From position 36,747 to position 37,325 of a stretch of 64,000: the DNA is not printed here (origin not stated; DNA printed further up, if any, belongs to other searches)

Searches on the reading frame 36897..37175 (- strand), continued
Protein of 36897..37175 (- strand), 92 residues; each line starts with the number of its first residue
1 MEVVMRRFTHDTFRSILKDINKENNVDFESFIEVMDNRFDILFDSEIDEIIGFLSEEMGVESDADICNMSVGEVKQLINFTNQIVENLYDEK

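Call 55: search_protein_families(library=ncbifam, proteins=[L015:8431-9915:+, L015:10372-10974:+, L015:10177-10344:+, L015:8253-8393:+, L015:6364-7329:+, L007:1207-2697:+, L007:2709-3284:+, L007:3693-3890:+], max_evalue=0.01)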
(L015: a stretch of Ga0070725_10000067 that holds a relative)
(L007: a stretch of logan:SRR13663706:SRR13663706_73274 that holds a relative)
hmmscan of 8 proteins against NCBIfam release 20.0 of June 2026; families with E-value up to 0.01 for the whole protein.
L015:8431-9915:+ (494 aa): 37 families (the best 25 are shown)
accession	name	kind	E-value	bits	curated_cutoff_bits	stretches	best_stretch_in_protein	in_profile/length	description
NF011928.0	PRK15399.1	subfamily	1.5e-40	139.2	968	2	6-299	129-439/713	lysine decarboxylase LdcC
NF011929.0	PRK15400.1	subfamily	2.7e-36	125.2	1056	2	3-300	126-440/714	lysine decarboxylase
NF011603.0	PRK15029.1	equivalog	2.9e-35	121.8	1167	2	2-288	136-451/756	arginine decarboxylase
NF010092.0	PRK13578.1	subfamily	2.5e-30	105.4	794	3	3-135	105-244/720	ornithine decarboxylase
TIGR04301.1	ODC_inducible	exception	2.6e-28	98.6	1310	3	4-134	106-243/719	ornithine decarboxylase SpeF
TIGR04318.1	lacto_ODC_hypo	hypoth_equivalog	1.5e-21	76.5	950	2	12-151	96-241/695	putative ornithine decarboxylase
NF008658.2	PRK11658.1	equivalog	7e-09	34.8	631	1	77-207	44-165/379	UDP-4-amino-4-deoxy-L-arabinose aminotransferase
NF006810.0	PRK09331.1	subfamily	4.3e-08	32.4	301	1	59-233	60-228/397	Sep-tRNA:Cys-tRNA synthetase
NF005588.0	PRK07309.1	equivalog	7.5e-08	31.7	576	1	79-208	88-216/391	pyridoxal phosphate-dependent aminotransferase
NF008687.0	PRK11706.1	equivalog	1.6e-06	27.1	375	1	67-208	32-164/375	dTDP-4-amino-4,6-dideoxygalactose transaminase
TIGR03301.1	PhnW-AepZ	equivalog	3.1e-06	26.8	360.8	1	91-247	59-207/355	2-aminoethylphosphonate aminotransferase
TIGR02539.1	SepCysS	equivalog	3.3e-06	26.4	365.25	1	68-241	53-222/370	O-phospho-L-seryl-tRNA:Cys-tRNA synthase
NF041364.1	GntC_guanitoxin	equivalog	1.4e-05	24.1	415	1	89-217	67-194/356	guanitoxin biosynthesis PLP-dependent (S)-gamma-hydroxy-L-arginine cyclodehydratase GntC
TIGR03588.1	PseC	equivalog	2.1e-05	23.6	423.5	1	76-202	40-161/380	UDP-4-amino-4,6-dideoxy-N-acetyl-beta-L-altrosamine transaminase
NF004650.0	PRK05994.1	equivalog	4.9e-05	22.3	667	1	166-232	153-214/427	O-acetylhomoserine aminocarboxypropyltransferase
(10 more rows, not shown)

L015:10372-10974:+ (200 aa): 0 families

L015:10177-10344:+ (55 aa): 0 families

L015:8253-8393:+ (46 aa): 0 families

L015:6364-7329:+ (321 aa): 3 families
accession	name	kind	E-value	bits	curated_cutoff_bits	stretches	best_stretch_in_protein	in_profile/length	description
NF007092.0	PRK09546.1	equivalog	6e-61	206.4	292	1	5-316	15-322/327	zinc transporter ZntB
TIGR00383.1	corA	equivalog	5.7e-35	121.2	200.75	1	20-317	15-318/320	magnesium/cobalt transporter CorA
NF010228.0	PRK13682.1-3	equivalog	0.0049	16.9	71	1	268-318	7-54/57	hypothetical protein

L007:1207-2697:+ (496 aa): 50 families (the best 25 are shown)
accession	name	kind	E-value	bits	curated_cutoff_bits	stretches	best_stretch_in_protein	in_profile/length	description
NF011928.0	PRK15399.1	subfamily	1.6e-40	139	968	2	5-298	126-436/713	lysine decarboxylase LdcC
NF011603.0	PRK15029.1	equivalog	3.6e-35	121.5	1167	1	1-301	132-462/756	arginine decarboxylase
NF011929.0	PRK15400.1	subfamily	1.1e-34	119.8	1056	2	5-294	126-432/714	lysine decarboxylase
NF010092.0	PRK13578.1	subfamily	1.1e-29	103.2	794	2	5-136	105-243/720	ornithine decarboxylase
TIGR04301.1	ODC_inducible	exception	1.5e-28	99.4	1310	3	5-136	105-243/719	ornithine decarboxylase SpeF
TIGR04318.1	lacto_ODC_hypo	hypoth_equivalog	3.8e-21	75.1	950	1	3-301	84-417/695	putative ornithine decarboxylase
NF006810.0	PRK09331.1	subfamily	5.5e-10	38.6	301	1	61-246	60-239/397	Sep-tRNA:Cys-tRNA synthetase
TIGR03301.1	PhnW-AepZ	equivalog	2.8e-09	36.8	360.8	1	82-248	48-206/355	2-aminoethylphosphonate aminotransferase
NF006096.0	PRK08248.1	equivalog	9.4e-08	31.1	726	1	140-268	124-249/431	homocysteine synthase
NF008658.2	PRK11658.1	equivalog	1.1e-07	30.9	631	1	77-203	42-159/379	UDP-4-amino-4-deoxy-L-arabinose aminotransferase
NF000586.1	PRK00011.1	subfamily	2.2e-07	30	335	1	72-294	66-283/404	serine hydroxymethyltransferase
TIGR01326.1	OAH_OAS_sulfhy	subfamily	2.3e-07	29.9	495.1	1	141-253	118-223/418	O-acetylhomoserine aminocarboxypropyltransferase/cysteine synthase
NF005588.0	PRK07309.1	equivalog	3.5e-07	29.4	576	1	80-202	87-209/391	pyridoxal phosphate-dependent aminotransferase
TIGR01325.1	O_suc_HS_sulf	equivalog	6.4e-07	28.3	510.05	1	80-245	66-216/380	O-succinylhomoserine sulfhydrylase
NF004650.0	PRK05994.1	equivalog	8.2e-07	28.2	667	1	163-236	148-216/427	O-acetylhomoserine aminocarboxypropyltransferase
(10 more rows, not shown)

L007:2709-3284:+ (191 aa): 0 families

L007:3693-3890:+ (65 aa): 0 families

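Call 56: search_protein_families(library=pfam, proteins=[L015:8431-9915:+, L015:10372-10974:+, L015:10177-10344:+, L015:8253-8393:+, L015:6364-7329:+, L007:2709-3284:+, L007:3297-3521:+, L007:3693-3890:+, L007:3920-4678:-], max_evalue=0.01)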
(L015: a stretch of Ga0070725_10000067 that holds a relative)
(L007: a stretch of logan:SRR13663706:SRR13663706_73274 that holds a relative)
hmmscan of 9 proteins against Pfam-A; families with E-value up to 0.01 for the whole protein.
L015:8431-9915:+ (494 aa): 8 families
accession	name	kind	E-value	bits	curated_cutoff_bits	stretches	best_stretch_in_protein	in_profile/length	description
PF01276.26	OKR_DC_1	-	6.6e-97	325.3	27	1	7-370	1-415/417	Orn/Lys/Arg decarboxylase, major domain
PF03711.20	OKR_DC_1_C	-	3.9e-10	40.6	24.2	1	402-464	44-113/132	Orn/Lys/Arg decarboxylase, C-terminal domain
PF01041.23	DegT_DnrJ_EryC1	-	3.9e-09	36.6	19.8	1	80-207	38-156/360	DegT/DnrJ/EryC1/StrS aminotransferase family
PF00155.27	Aminotran_1_2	-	1.1e-06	28.6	19.7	1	88-309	72-299/361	Aminotransferase class I and II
PF05889.19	SepSecS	-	9.5e-06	25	21.1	1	105-212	100-208/389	O-phosphoseryl-tRNA(Sec) selenium transferase, SepSecS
PF00266.25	Aminotran_5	-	2e-05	24.2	21.5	1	88-232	67-206/371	Aminotransferase class-V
PF01053.26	Cys_Met_Meta_PP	-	5.3e-05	22.4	27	1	73-230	59-201/381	Cys/Met metabolism PLP-dependent enzyme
PF01212.27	Beta_elim_lyase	-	0.00041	20.2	27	1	68-296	34-262/288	Beta-eliminating lyase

L015:10372-10974:+ (200 aa): 0 families

L015:10177-10344:+ (55 aa): 0 families

L015:8253-8393:+ (46 aa): 0 families

L015:6364-7329:+ (321 aa): 1 family
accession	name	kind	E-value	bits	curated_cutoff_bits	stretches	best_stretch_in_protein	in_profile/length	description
PF01544.23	CorA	-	4.6e-63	213.7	27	1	28-308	1-285/292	CorA-like Mg2+ transporter protein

L007:2709-3284:+ (191 aa): 0 families

L007:3297-3521:+ (74 aa): 0 families

L007:3693-3890:+ (65 aa): 0 families

L007:3920-4678:- (252 aa): 0 families

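Call 61: find_encoding_contigs(protein=P0007, flank=6000, max_places=4)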
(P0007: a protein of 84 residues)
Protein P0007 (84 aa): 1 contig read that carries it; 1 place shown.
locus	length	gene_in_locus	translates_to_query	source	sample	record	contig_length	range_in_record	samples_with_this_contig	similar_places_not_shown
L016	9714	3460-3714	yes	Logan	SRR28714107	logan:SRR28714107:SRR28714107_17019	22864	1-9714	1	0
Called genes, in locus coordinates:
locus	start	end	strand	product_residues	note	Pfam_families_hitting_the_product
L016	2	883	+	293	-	?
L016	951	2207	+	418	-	PF04389:Peptidase_M28 (faint), PF01546:Peptidase_M20, PF07687:M20_dimer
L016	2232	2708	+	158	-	-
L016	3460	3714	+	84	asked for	-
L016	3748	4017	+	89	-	-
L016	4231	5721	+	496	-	PF01276:OKR_DC_1, PF00266:Aminotran_5, PF01041:DegT_DnrJ_EryC1, PF01053:Cys_Met_Meta_PP (weak), PF05889:SepSecS (faint), PF03711:OKR_DC_1_C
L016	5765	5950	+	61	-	-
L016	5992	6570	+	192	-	-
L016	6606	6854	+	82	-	-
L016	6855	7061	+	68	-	-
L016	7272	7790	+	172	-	PF18955:DUF5698, PF10035:DUF2179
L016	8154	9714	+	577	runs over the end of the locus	PF06580:His_kinase, PF02518:HATPase_c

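Call 62: find_encoding_contigs(protein=P0012, flank=6000, max_places=4)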
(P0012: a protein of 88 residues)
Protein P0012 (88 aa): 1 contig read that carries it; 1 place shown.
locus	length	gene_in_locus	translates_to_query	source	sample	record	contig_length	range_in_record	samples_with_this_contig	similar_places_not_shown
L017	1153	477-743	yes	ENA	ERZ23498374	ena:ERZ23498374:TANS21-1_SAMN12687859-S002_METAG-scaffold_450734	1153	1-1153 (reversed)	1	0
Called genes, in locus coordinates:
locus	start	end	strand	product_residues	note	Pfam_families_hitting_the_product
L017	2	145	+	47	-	?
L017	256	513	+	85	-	PF00070:Pyr_redox (weak), PF01266:DAO, PF13450:NAD_binding_8 (weak)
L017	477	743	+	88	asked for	-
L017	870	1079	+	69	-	-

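Call 63: find_encoding_contigs(protein=P0006, flank=6000, max_places=4)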
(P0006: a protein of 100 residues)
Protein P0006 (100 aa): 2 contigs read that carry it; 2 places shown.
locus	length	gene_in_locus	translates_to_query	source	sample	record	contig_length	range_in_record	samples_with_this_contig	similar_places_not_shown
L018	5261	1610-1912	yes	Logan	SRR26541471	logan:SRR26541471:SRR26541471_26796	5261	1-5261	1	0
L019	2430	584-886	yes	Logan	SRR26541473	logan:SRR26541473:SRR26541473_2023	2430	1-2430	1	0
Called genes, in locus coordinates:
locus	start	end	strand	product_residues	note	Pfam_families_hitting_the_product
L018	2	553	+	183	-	?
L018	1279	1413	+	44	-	-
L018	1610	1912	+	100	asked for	-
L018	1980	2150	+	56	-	-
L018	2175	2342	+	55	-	-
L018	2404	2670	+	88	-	-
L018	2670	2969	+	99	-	-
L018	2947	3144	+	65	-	-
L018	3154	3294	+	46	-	-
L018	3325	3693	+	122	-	PF10694:DUF2500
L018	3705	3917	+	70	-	PF02229:PC4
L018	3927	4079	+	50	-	-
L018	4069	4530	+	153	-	-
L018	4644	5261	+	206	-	?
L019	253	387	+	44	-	-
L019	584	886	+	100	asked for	-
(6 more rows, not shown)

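Call 69: find_encoding_contigs(protein=P0020, flank=6000, max_places=4)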
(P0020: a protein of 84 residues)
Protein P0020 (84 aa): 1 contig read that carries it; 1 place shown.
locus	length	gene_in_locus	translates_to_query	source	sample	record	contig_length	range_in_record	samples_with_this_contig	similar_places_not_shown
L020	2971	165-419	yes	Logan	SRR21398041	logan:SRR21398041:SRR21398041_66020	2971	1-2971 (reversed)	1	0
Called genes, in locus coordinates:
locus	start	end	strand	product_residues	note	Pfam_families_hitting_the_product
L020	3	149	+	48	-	?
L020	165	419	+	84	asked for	-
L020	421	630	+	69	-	-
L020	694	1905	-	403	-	PF14343:PrcB_C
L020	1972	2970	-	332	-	?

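Call 70: find_encoding_contigs(protein=P0024, flank=6000, max_places=4)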
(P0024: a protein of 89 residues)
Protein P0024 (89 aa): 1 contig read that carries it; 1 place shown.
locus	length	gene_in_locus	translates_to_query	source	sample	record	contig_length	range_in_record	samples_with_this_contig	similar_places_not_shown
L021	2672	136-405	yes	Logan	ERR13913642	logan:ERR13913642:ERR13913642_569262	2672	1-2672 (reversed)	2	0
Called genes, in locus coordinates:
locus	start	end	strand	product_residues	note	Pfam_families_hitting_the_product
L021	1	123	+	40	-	?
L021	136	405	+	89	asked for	-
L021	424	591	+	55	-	-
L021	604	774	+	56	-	-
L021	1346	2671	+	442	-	?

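Call 76: fold_search(model_id=the predicted structure, library=viral)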
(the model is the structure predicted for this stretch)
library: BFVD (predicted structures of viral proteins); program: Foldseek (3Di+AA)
matches with E <= 10: 34; with E <= 0.001: 0
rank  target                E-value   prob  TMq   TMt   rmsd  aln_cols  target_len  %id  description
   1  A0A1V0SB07            3.1e+00  0.06  0.31  0.23  13.2        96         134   10  Uncharacterized protein [Catovirus CTV1]
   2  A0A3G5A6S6            4.2e+00  0.01  0.18  0.07  17.6       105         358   12  HNH endonuclease [Hyperionvirus sp.]
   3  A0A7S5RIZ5            4.5e+00  0.04  0.26  0.17   7.7        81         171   12  (no name in the UniProt tables at hand)
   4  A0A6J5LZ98            4.8e+00  0.08  0.35  0.33   7.0        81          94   10  Uncharacterized protein [uncultured Caudovirales phage]
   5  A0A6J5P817            4.8e+00  0.06  0.36  0.33   8.3       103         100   14  Uncharacterized protein [uncultured Caudovirales phage]
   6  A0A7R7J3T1            4.8e+00  0.04  0.23  0.19  10.7        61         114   28  (no name in the UniProt tables at hand)
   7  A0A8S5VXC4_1          4.8e+00  0.02  0.22  0.05  10.7       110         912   12  (no name in the UniProt tables at hand)
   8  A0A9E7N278            5.1e+00  0.06  0.36  0.41   7.2        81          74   22  (no name in the UniProt tables at hand)
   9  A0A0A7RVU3            5.4e+00  0.11  0.43  0.21   6.1        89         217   11  (no name in the UniProt tables at hand)
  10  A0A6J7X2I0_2          5.8e+00  0.09  0.39  0.07   5.1        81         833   15  Uncharacterized protein [uncultured Caudovirales phage]
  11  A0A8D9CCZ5            5.8e+00  0.08  0.37  0.16   6.4        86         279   14  Uncharacterized protein [uncultured marine phage]
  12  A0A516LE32            5.8e+00  0.03  0.25  0.09  11.5        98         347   12  (no name in the UniProt tables at hand)
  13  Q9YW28                6.1e+00  0.03  0.32  0.13  10.5       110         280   17  Uncharacterized protein [Melanoplus sanguinipes entomopoxvirus]
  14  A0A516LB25            6.5e+00  0.06  0.34  0.20   4.7        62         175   13  (no name in the UniProt tables at hand)
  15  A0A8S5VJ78            6.5e+00  0.04  0.34  0.26  11.4       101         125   11  (no name in the UniProt tables at hand)
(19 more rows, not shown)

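Call 77: fold_search(model_id=the predicted structure, library=pdb)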
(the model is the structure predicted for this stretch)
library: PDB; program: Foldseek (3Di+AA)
matches with E <= 10: 105; with E <= 0.001: 0
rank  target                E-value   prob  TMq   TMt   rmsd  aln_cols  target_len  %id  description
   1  8bd2_MODEL_1_A        9.4e-01  0.28  0.39  0.46   5.7        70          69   17  Calcium-bound Calmodulin variant G113R (released 2023-11-08)
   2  4e53_A                1.4e+00  0.20  0.40  0.25   9.6        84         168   17  Calmodulin and Nm peptide complex (released 2013-03-20)
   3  5z1q_A                2.3e+00  0.15  0.38  0.42   5.8        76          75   17  Crystal structures of the trimeric N-terminal domain of Ciliate Euplotes octocarinatus Centrin (released 2018-04-25)
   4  3ucw_B                2.6e+00  0.18  0.42  0.46   5.7        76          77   10  Structure of MG2+ bound N-Terminal domain of Calmodulin (released 2012-08-08)
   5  2f2p_A                2.6e+00  0.14  0.41  0.25   9.9        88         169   18  Structure of calmodulin bound to a calcineurin peptide: a new way of making an old binding mode (released 2006-02-21)
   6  4nt1_D                3.0e+00  0.07  0.30  0.17   8.7        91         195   13  Crystal structure of apo-form of Arabidopsis ACD11 (accelerated-cell-death 11) at 1.8 Angstrom resolution (released 2014-02-05)
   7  8gm4_B                3.2e+00  0.14  0.37  0.44   4.4        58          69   24  Functional construct of the Eukaryotic elongation factor 2 kinase bound to an ATP-competitive inhibitor (released 2023-05-31)
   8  4zcu_C                3.2e+00  0.14  0.39  0.26   3.8        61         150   11  Structure of calcium-bound regulatory domain of the human ATP-Mg/Pi carrier in the P2 form (released 2015-07-22)
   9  6wn7_F                3.2e+00  0.11  0.39  0.39   6.3        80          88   12  Homo sapiens S100A5 (released 2020-09-30)
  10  8dgh_MODEL_1_A        3.4e+00  0.15  0.40  0.48   4.8        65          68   20  NMR Structure of calmodulin bound to C-terminal site in the beta-subunit of cyclic nucleotide-gated channel (released 2022-12-14)
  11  6mc9_B                3.4e+00  0.12  0.37  0.26   5.0        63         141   24  Crystal Structure of Human Nav1.4 C-Terminal (1599-1754) domain in complex with calcium-bound calmodulin (released 2019-04-10)
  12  7vur_A                3.6e+00  0.13  0.36  0.45   5.3        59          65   24  Crystal structure of AlleyCat9 with calcium but no inhibitor (released 2022-07-27)
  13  1f70_MODEL_1_A        3.8e+00  0.14  0.40  0.44   5.2        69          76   10  REFINED SOLUTION STRUCTURE OF CALMODULIN N-TERMINAL DOMAIN (released 2000-09-22)
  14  5z1q_B                3.8e+00  0.12  0.38  0.43   4.8        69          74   17  Crystal structures of the trimeric N-terminal domain of Ciliate Euplotes octocarinatus Centrin (released 2018-04-25)
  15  3mse                  3.8e+00  0.10  0.36  0.23   5.1        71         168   14  Crystal structure of C-terminal domain of PF110239. (released 2010-06-23)
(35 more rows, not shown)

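Call 85: search_protein_families(library=padloc, proteins=[window:36897-37175:-], max_evalue=0.01)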
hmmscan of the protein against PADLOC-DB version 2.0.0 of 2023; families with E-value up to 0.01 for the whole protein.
window:36897-37175:- (92 aa): 0 families

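Call 87: search_solved_structures(query=L016:4231-5721:+, max_evalue=1e-10)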
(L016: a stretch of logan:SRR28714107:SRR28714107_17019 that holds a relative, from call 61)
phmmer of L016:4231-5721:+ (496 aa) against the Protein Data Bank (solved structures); distinct sequences matched with E-value up to 1e-10: 19.
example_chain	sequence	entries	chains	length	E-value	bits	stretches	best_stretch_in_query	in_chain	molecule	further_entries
2x3l_A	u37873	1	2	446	7e-40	140.6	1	8-476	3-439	ORN/LYS/ARG DECARBOXYLASE FAMILY PROTEIN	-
2vyc_A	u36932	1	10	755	2e-36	129.2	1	7-291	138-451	BIODEGRADATIVE ARGININE DECARBOXYLASE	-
6q6i_A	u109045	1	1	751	3.9e-36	128.3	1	10-288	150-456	Biodegradative arginine decarboxylase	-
5xx1_A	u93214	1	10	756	4.4e-36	128.1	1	7-291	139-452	Arginine decarboxylase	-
7p9b_A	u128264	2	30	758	6.6e-36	127.5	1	6-294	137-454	Biodegradative arginine decarboxylase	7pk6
5fkx_A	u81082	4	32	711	7.9e-35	124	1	9-297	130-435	LYSINE DECARBOXYLASE, INDUCIBLE | Inducible lysine decarboxylase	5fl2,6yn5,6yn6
3n75_A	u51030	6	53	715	8.4e-35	123.9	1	9-297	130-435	Lysine decarboxylase, inducible | Inducible lysine decarboxylase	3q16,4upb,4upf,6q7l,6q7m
9n0o_A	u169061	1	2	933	3.3e-33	118.6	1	2-185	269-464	Probable amino acid decarboxylase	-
9n0n_A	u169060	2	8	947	3.6e-33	118.5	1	2-185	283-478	Probable amino acid decarboxylase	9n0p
9e0o_A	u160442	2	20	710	1.3e-31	113.4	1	9-298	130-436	Lysine decarboxylase, inducible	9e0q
9e0m_A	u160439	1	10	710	1.4e-31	113.3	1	9-298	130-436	Lysine decarboxylase, inducible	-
5fkz_E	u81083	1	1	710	1.7e-28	103.1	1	10-293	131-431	LYSINE DECARBOXYLASE, CONSTITUTIVE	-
6y3x_A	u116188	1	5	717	3.9e-28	101.9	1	9-290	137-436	Lysine decarboxylase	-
1ord_A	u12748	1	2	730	1.7e-20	76.7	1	9-137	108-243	ORNITHINE DECARBOXYLASE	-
1c4k_A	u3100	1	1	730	1.7e-20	76.7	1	9-137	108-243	PROTEIN (ORNITHINE DECARBOXYLASE)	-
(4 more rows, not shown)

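Call 89: find_related_loci(query=A4, collection=viral_contigs, flank=5000)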
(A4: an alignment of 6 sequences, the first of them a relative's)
Query A4 (91 aa) in viral_contigs; peptide patterns used: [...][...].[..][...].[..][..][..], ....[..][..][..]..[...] (x = any residue, [..] = any of these).
314 stretches matched a pattern, but none encodes a relative of the query by tblastn (E <= 1e-3).

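Call 91: search_dna_similar(query=window:36897-37163:-, collection=phages, mode=protein, max_evalue=0.01, max_rows=10)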
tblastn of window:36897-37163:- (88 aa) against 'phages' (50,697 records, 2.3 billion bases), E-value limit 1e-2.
No match.

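Call 92: search_dna_similar(query=window:36897-37163:-, collection=plasmids, mode=protein, max_evalue=0.01, max_rows=10)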
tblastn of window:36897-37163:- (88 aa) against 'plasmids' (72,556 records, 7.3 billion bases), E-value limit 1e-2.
No match.
